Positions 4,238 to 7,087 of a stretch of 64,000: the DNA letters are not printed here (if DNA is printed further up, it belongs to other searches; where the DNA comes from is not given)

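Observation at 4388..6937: Single-polypeptide fusion of a GT2 transferase to a large polytopic membrane domain, first of two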

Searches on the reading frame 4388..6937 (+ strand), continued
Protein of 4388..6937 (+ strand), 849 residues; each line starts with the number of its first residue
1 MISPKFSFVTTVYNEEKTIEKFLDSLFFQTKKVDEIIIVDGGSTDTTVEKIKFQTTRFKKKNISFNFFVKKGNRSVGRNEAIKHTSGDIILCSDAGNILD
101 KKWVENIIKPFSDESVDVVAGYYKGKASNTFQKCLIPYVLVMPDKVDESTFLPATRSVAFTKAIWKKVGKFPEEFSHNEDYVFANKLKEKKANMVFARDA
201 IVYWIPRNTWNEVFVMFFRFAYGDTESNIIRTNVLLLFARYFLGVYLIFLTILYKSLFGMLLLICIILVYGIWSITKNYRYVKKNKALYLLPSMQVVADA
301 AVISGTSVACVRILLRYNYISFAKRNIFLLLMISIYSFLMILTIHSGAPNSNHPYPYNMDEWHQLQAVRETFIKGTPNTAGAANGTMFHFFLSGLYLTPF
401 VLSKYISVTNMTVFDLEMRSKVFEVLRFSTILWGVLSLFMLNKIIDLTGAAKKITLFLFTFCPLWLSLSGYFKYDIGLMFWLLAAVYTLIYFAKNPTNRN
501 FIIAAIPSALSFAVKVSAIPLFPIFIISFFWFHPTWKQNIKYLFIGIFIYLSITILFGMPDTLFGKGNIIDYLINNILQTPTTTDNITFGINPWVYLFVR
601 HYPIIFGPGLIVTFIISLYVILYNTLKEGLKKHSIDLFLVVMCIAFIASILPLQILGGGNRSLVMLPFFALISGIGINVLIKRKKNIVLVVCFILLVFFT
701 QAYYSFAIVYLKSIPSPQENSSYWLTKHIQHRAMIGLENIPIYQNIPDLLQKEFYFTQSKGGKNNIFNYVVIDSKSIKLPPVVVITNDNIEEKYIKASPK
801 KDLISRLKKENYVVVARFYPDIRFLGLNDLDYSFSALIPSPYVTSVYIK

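Call 86: search_protein_representatives(protein=window:4388-6934:+)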
Query: 849 residues. Proteins with E-value up to 0.001 (for the whole library): 22295; up to 1e-10: 2425; up to 1e-30: 603. The best 150 are listed.
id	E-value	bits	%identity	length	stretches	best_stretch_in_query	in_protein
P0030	2.2e-279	946.0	53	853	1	5-848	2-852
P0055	1.9e-247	840.3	50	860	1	5-849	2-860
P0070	8.4e-232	788.6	57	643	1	5-630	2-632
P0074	1.0e-228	778.4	47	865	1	4-847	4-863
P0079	3.5e-227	773.3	47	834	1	5-849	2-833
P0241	3.1e-216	737.1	46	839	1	5-840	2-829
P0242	2.1e-214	731.0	45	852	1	5-825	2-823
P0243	6.3e-211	719.5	43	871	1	7-849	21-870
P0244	1.5e-207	708.4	45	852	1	4-843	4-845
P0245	7.5e-207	706.0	45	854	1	5-849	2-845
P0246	7.0e-202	689.6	44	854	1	4-848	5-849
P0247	1.4e-199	682.0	42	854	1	6-844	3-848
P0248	3.4e-199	680.7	52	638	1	216-849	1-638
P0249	5.2e-199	680.1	43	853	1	5-848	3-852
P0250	1.1e-189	649.2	41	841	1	6-841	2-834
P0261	6.3e-115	402.0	44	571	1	325-847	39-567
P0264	2.9e-107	376.6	41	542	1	329-847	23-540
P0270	1.0e-101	358.3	54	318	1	5-313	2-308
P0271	2.6e-100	353.6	52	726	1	5-321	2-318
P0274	2.1e-98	347.3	37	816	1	319-842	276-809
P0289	4.6e-90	319.7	50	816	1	11-312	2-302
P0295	4.5e-85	303.2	48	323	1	2-311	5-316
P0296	1.7e-84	301.3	48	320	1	6-315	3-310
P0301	1.5e-80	288.3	48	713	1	5-311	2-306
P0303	1.7e-79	284.8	47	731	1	6-331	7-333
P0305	7.3e-78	279.4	46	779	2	11-313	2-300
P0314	1.4e-73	265.2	47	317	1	6-309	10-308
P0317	2.4e-71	257.8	47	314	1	5-317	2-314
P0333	9.1e-66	239.4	41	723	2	7-311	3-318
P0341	2.4e-63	231.4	41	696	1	5-310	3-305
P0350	1.9e-61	225.1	39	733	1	6-312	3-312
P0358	4.6e-60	220.5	41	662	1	6-316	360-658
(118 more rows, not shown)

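Call 87: search_protein_families(library=pfam, proteins=[P0271, P0289, P0301, P0303, P0305, P0333, P0341, P0350, P0358, P0274], max_evalue=0.001)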
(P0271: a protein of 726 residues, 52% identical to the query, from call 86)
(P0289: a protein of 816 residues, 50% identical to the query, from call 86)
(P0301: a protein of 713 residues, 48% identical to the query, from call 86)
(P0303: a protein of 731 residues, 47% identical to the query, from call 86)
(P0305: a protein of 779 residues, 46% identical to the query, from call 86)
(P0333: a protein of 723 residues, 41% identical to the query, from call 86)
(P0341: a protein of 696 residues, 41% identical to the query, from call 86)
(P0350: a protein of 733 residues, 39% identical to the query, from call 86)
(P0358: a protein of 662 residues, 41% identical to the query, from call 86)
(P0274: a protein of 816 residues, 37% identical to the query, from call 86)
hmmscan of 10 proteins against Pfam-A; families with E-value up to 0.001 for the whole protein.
P0271 (726 aa): 6 families
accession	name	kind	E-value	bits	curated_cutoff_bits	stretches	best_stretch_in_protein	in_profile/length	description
PF13440.11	Polysacc_synt_3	-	1.5e-75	254.6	23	1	344-635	1-292/293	Polysaccharide biosynthesis protein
PF01943.22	Polysacc_synt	-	3e-35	122.4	28.2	1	321-586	2-273/274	Polysaccharide biosynthesis protein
PF00535.33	Glycos_transf_2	-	1.9e-20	73.9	23.3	1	4-118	1-113/168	Glycosyl transferase family 2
PF13641.12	Glyco_tranf_2_3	-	2.1e-08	34.9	27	1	3-210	3-220/230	Glycosyltransferase like family 2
PF10111.15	Glyco_tranf_2_2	-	4.6e-06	26.8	27.3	1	5-103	2-101/276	Glycosyltransferase like family 2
PF13506.12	Glyco_transf_21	-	0.00012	22.1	21.7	1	78-202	25-154/174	Glycosyl transferase family 21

P0289 (816 aa): 4 families
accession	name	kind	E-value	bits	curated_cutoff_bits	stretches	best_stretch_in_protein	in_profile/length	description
PF00535.33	Glycos_transf_2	-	1.8e-18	67.5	23.3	1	1-116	4-119/168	Glycosyl transferase family 2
PF13231.12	PMT_2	-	4.5e-11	43.7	26.1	1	372-526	1-157/160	Dolichyl-phosphate-mannose-protein mannosyltransferase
PF13641.12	Glyco_tranf_2_3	-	7e-10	39.7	27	1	4-205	10-222/230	Glycosyltransferase like family 2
PF10111.15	Glyco_tranf_2_2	-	1.2e-09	38.5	27.3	1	5-210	8-231/276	Glycosyltransferase like family 2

P0301 (713 aa): 7 families
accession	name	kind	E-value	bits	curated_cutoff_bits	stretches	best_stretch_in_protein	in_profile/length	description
PF01943.22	Polysacc_synt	-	1.4e-23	84.1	28.2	1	315-580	3-272/274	Polysaccharide biosynthesis protein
PF00535.33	Glycos_transf_2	-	1.2e-22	81.1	23.3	1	4-118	1-113/168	Glycosyl transferase family 2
PF13641.12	Glyco_tranf_2_3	-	9.9e-15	55.6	27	1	3-206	3-216/230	Glycosyltransferase like family 2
PF13440.11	Polysacc_synt_3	-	2e-12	47.4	23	1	337-629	1-292/293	Polysaccharide biosynthesis protein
PF10111.15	Glyco_tranf_2_2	-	4e-10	40.1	27.3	1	7-218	4-232/276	Glycosyltransferase like family 2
PF13632.12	Glyco_trans_2_3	-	4e-08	33.7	27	1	87-265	2-192/198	Glycosyl transferase family group 2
PF13506.12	Glyco_transf_21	-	3.8e-06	26.9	21.7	1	78-218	25-173/174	Glycosyl transferase family 21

P0303 (731 aa): 7 families
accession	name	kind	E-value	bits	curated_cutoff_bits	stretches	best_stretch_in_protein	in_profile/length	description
PF01943.22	Polysacc_synt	-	2.3e-34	119.5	28.2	1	325-593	2-273/274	Polysaccharide biosynthesis protein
PF13440.11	Polysacc_synt_3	-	1.2e-25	90.8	23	1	349-644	2-293/293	Polysaccharide biosynthesis protein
PF00535.33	Glycos_transf_2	-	6.8e-20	72.1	23.3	1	9-130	2-121/168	Glycosyl transferase family 2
PF13641.12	Glyco_tranf_2_3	-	2.5e-12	47.8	27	1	7-219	3-223/230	Glycosyltransferase like family 2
PF10111.15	Glyco_tranf_2_2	-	1e-07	32.2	27.3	1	36-222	31-233/276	Glycosyltransferase like family 2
PF13632.12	Glyco_trans_2_3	-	4.2e-06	27.2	27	1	161-274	77-194/198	Glycosyl transferase family group 2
PF13506.12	Glyco_transf_21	-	0.00037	20.4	21.7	1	82-221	25-166/174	Glycosyl transferase family 21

P0305 (779 aa): 6 families
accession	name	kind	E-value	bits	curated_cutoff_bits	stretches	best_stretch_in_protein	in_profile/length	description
PF00535.33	Glycos_transf_2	-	1e-22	81.3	23.3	1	1-111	4-116/168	Glycosyl transferase family 2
PF13231.12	PMT_2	-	1.8e-10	41.7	26.1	1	363-517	3-160/160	Dolichyl-phosphate-mannose-protein mannosyltransferase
PF13641.12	Glyco_tranf_2_3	-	1.5e-09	38.6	27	1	5-206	11-226/230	Glycosyltransferase like family 2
PF10111.15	Glyco_tranf_2_2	-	8.6e-07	29.1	27.3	1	12-198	14-223/276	Glycosyltransferase like family 2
PF13506.12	Glyco_transf_21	-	2.1e-06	27.7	21.7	1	68-208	25-173/174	Glycosyl transferase family 21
PF13632.12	Glyco_trans_2_3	-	0.00041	20.7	27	1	77-261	2-195/198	Glycosyl transferase family group 2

P0333 (723 aa): 7 families
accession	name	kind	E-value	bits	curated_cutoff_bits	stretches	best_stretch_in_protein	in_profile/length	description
PF01943.22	Polysacc_synt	-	1.8e-23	83.8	28.2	1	324-589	3-272/274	Polysaccharide biosynthesis protein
PF00535.33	Glycos_transf_2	-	4.6e-22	79.2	23.3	1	3-122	1-118/168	Glycosyl transferase family 2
PF10111.15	Glyco_tranf_2_2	-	1.1e-13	51.7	27.3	1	3-225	1-232/276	Glycosyltransferase like family 2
PF13641.12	Glyco_tranf_2_3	-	4.2e-12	47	27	1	4-228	5-228/230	Glycosyltransferase like family 2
PF13440.11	Polysacc_synt_3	-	1e-10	41.8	23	1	346-636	1-291/293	Polysaccharide biosynthesis protein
PF13506.12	Glyco_transf_21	-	5.1e-09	36.3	21.7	1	77-229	25-174/174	Glycosyl transferase family 21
PF13632.12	Glyco_trans_2_3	-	6e-08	33.2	27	1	85-279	1-194/198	Glycosyl transferase family group 2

P0341 (696 aa): 5 families
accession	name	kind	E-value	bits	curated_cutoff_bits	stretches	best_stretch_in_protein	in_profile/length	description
PF00535.33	Glycos_transf_2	-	9.2e-16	58.7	23.3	1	6-131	2-126/168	Glycosyl transferase family 2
PF01943.22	Polysacc_synt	-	5.3e-14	52.7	28.2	2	312-450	2-118/274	Polysaccharide biosynthesis protein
PF13641.12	Glyco_tranf_2_3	-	2.5e-11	44.5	27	1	6-213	6-223/230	Glycosyltransferase like family 2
PF13506.12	Glyco_transf_21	-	7e-09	35.8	21.7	1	79-208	25-163/174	Glycosyl transferase family 21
PF10111.15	Glyco_tranf_2_2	-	2.9e-06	27.4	27.3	1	25-178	20-193/276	Glycosyltransferase like family 2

P0350 (733 aa): 2 families
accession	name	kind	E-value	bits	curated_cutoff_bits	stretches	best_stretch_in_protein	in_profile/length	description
PF00535.33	Glycos_transf_2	-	8.4e-20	71.8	23.3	1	4-132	1-123/168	Glycosyl transferase family 2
PF13641.12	Glyco_tranf_2_3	-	8.9e-10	39.4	27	1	3-215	3-220/230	Glycosyltransferase like family 2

P0358 (662 aa): 8 families
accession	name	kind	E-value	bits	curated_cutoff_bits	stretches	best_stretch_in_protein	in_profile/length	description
PF00535.33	Glycos_transf_2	-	5.3e-21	75.7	23.3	1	361-473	1-114/168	Glycosyl transferase family 2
PF13439.12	Glyco_transf_4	-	1.7e-12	48.1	28.5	1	15-134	2-126/170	Glycosyltransferase Family 4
PF13641.12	Glyco_tranf_2_3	-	3e-11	44.2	27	1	360-564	3-219/230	Glycosyltransferase like family 2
PF10111.15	Glyco_tranf_2_2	-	4.3e-11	43.3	27.3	1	361-459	1-102/276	Glycosyltransferase like family 2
PF13692.12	Glyco_trans_1_4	-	1e-07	32.8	27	1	183-272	4-108/142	Glycosyl transferases group 1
PF13579.12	Glyco_trans_4_4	-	5.8e-06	27.2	29.7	1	15-131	1-120/158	Glycosyl transferase 4-like domain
PF00534.26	Glycos_transf_1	-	0.00014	21.9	26.4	1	174-320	9-170/172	Glycosyl transferases group 1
PF13632.12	Glyco_trans_2_3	-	0.00015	22.1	27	1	506-618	73-196/198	Glycosyl transferase family group 2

P0274 (816 aa): 6 families
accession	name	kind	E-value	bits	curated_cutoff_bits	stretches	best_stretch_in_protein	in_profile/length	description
PF00535.33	Glycos_transf_2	-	2e-17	64.1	23.3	1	6-163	1-137/168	Glycosyl transferase family 2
PF13231.12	PMT_2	-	1.3e-10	42.1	26.1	1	383-511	22-149/160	Dolichyl-phosphate-mannose-protein mannosyltransferase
PF10111.15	Glyco_tranf_2_2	-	1.8e-05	24.8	27.3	1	32-215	28-201/276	Glycosyltransferase like family 2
PF13632.12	Glyco_trans_2_3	-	0.0005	20.4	27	1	90-305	5-192/198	Glycosyl transferase family group 2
PF13641.12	Glyco_tranf_2_3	-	0.00051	20.6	27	1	3-246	1-224/230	Glycosyltransferase like family 2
PF02709.20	Glyco_transf_7C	-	0.00065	19.7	23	0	165-225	6-67/78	N-terminal domain of galactosyltransferase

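Call 88: list_cluster_members(proteins=[P0270, P0295, P0296, P0314, P0317, P0271, P0289, P0261, P0264, P0030])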
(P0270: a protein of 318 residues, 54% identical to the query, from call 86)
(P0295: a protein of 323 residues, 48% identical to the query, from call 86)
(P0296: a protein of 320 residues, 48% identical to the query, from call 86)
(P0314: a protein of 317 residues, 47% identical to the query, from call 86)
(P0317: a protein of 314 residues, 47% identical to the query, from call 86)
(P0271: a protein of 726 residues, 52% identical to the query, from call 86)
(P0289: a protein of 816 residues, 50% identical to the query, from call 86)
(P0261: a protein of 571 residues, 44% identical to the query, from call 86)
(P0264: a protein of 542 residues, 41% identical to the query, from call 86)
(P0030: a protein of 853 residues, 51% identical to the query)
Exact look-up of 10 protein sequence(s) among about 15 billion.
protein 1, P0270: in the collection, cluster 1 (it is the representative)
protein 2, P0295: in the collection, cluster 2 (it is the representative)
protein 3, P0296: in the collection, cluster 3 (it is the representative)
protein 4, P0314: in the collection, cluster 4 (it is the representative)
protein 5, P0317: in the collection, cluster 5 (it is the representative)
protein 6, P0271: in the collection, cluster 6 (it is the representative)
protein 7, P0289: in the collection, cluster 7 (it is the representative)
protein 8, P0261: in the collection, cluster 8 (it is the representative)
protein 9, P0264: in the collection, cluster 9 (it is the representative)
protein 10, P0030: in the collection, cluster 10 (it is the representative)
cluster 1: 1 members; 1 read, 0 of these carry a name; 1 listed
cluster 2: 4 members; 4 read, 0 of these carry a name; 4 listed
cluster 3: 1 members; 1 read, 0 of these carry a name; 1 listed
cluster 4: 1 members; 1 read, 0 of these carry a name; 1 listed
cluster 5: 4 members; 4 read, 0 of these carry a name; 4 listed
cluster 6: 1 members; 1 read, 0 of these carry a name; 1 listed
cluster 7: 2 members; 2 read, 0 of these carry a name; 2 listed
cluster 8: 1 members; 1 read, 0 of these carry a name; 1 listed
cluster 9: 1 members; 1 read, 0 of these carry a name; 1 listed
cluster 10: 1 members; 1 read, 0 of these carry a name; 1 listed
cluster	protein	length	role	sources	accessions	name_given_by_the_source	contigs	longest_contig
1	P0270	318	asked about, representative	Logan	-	-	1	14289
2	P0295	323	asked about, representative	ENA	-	-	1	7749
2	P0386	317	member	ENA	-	-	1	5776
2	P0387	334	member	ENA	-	-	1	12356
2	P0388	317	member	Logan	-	-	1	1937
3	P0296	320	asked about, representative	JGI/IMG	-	-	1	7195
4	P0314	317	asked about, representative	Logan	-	-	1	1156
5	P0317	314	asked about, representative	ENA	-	-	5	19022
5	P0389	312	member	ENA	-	-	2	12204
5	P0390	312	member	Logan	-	-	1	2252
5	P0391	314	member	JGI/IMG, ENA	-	-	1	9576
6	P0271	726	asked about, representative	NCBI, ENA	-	-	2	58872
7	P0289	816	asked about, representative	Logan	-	-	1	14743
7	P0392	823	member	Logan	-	-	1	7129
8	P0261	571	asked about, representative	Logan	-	-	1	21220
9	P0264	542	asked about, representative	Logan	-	-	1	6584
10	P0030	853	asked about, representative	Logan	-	-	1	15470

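Call 92: find_homologous_proteins(query=P0271, max_evalue=1e-20)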
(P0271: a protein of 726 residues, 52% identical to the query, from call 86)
Query P0271 (726 aa): 457 proteins with E <= 1e-20 among 8000 candidates; the best 120 are listed.
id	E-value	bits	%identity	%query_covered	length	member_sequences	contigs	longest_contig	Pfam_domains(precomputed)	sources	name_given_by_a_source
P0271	0.0e+0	1595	100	100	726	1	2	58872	PF01943.23,PF10111.15,PF13641.13,PF13440.12,PF00535.33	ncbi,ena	-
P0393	0.0e+0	1062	67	99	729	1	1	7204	PF13632.13,PF01943.23,PF13506.14,PF13641.13,PF13440.12,PF00535.33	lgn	-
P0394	4.3e-281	952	59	99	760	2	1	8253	PF13632.13,PF01943.23,PF13641.13,PF13440.12,PF00535.33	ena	-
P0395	9.5e-278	941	59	99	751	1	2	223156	PF01943.23,PF10111.15,PF13506.14,PF13641.13,PF13440.12,PF00535.33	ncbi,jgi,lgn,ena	-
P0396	1.1e-273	928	58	100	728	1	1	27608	PF01943.23,PF13506.14,PF13641.13,PF01554.24,PF13440.12,PF00535.33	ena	-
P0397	1.7e-212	726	48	98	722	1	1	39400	PF01943.23,PF13641.13,PF13440.12,PF00535.33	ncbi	-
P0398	3.7e-191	655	45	99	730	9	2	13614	PF01943.23,PF10111.15,PF13641.13,PF13440.12,PF00535.33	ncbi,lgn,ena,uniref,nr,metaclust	ncbi:hypothetical protein A2382_03840 [Candidatus Woesebacteria bacterium RIFOXYB1_FULL_38_16]|unire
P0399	1.2e-183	630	71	56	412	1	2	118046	PF01943.23,PF01554.24,PF13440.12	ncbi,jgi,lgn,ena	-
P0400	3.3e-180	619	69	56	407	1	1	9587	PF01943.23,PF01554.24,PF13440.12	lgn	-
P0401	6.3e-167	575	64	55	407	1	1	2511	PF01943.23,PF13440.12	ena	-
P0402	3.9e-165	569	64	56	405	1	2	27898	PF01943.23,PF01554.24,PF13440.12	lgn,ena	-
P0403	2.2e-164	567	64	56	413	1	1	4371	PF01943.23,PF01554.24,PF13440.12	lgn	-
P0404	2.7e-164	566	64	56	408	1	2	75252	PF01943.23,PF01554.24,PF13440.12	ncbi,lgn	-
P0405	1.7e-163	564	63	56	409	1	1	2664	PF01943.23,PF01554.24,PF13440.12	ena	-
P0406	7.6e-163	562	64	56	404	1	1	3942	PF01943.23,PF01554.24,PF13440.12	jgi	jgi:O-antigen/teichoic acid export membrane protein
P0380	1.5e-122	428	50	32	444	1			PF01943.23,PF10111.15,PF13506.14,PF13641.13,PF13440.12,PF00535.33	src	-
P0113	3.1e-120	421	56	47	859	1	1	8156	PF13632.13,PF10111.15,PF13506.14,PF13641.13,PF00535.33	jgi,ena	-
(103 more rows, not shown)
